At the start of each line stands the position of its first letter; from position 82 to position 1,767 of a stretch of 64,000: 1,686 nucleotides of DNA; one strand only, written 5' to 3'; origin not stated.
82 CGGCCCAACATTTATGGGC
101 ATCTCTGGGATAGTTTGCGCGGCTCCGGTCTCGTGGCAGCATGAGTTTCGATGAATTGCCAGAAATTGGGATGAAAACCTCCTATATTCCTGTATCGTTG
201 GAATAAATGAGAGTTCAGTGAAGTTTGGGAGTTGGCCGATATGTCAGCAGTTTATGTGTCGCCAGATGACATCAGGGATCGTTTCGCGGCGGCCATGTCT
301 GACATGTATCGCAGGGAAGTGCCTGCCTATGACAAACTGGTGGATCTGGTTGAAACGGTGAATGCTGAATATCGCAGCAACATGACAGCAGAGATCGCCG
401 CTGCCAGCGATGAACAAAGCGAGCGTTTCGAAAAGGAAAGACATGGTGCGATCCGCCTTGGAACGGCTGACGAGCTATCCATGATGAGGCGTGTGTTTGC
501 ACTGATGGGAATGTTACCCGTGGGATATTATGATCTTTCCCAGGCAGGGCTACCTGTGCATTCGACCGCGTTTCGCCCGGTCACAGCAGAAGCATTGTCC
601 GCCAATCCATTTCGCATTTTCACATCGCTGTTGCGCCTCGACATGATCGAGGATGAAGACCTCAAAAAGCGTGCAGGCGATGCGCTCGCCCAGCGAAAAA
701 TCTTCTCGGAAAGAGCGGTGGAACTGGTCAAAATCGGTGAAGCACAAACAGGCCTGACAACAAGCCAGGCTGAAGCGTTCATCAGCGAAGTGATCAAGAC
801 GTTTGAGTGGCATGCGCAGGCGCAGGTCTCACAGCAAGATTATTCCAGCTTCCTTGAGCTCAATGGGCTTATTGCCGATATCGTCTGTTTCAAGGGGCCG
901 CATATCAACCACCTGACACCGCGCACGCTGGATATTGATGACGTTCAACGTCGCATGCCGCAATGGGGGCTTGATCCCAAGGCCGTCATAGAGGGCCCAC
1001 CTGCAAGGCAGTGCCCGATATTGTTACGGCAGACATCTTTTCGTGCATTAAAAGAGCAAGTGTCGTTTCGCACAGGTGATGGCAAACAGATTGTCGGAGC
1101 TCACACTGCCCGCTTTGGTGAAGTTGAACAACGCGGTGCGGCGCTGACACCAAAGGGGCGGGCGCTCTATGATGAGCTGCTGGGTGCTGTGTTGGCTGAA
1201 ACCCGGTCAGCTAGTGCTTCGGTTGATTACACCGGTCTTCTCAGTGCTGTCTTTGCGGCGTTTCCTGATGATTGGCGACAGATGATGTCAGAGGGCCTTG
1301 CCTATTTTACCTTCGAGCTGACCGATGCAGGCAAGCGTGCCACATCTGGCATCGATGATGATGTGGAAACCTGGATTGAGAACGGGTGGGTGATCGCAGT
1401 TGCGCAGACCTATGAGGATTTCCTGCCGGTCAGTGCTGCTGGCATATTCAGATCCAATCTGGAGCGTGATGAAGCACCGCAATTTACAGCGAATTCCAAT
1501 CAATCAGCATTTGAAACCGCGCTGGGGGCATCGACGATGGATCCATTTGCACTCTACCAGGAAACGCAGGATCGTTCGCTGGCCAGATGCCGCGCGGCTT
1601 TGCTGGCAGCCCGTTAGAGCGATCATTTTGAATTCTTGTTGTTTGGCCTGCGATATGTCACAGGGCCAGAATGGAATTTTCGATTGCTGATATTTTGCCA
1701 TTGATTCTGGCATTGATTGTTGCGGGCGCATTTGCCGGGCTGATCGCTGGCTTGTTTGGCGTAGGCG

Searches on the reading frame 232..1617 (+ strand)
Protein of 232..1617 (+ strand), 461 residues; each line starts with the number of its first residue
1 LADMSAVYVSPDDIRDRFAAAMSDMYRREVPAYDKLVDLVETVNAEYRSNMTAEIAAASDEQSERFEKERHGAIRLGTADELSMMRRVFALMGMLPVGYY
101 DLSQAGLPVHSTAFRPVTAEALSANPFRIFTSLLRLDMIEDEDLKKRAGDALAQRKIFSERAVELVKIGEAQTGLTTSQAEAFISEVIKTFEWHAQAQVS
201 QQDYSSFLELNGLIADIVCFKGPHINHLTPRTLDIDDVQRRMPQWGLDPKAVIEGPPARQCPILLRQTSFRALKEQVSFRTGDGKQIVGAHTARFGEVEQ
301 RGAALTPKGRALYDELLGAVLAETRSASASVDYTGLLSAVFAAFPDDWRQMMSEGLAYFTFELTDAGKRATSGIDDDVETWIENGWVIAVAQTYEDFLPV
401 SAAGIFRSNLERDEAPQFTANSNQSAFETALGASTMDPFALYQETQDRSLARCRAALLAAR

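Call 95: search_solved_structures(query=window:232-1617:+, max_evalue=0.001)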
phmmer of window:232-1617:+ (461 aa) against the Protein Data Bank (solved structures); distinct sequences matched with E-value up to 0.001: 2.
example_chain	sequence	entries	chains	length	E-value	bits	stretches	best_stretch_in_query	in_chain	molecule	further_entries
6w1g_A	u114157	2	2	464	4.6e-143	480.4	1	8-457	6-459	Hydroxyglutarate synthase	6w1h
2rjb_A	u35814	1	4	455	3.6e-138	464.2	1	9-455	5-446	Uncharacterized protein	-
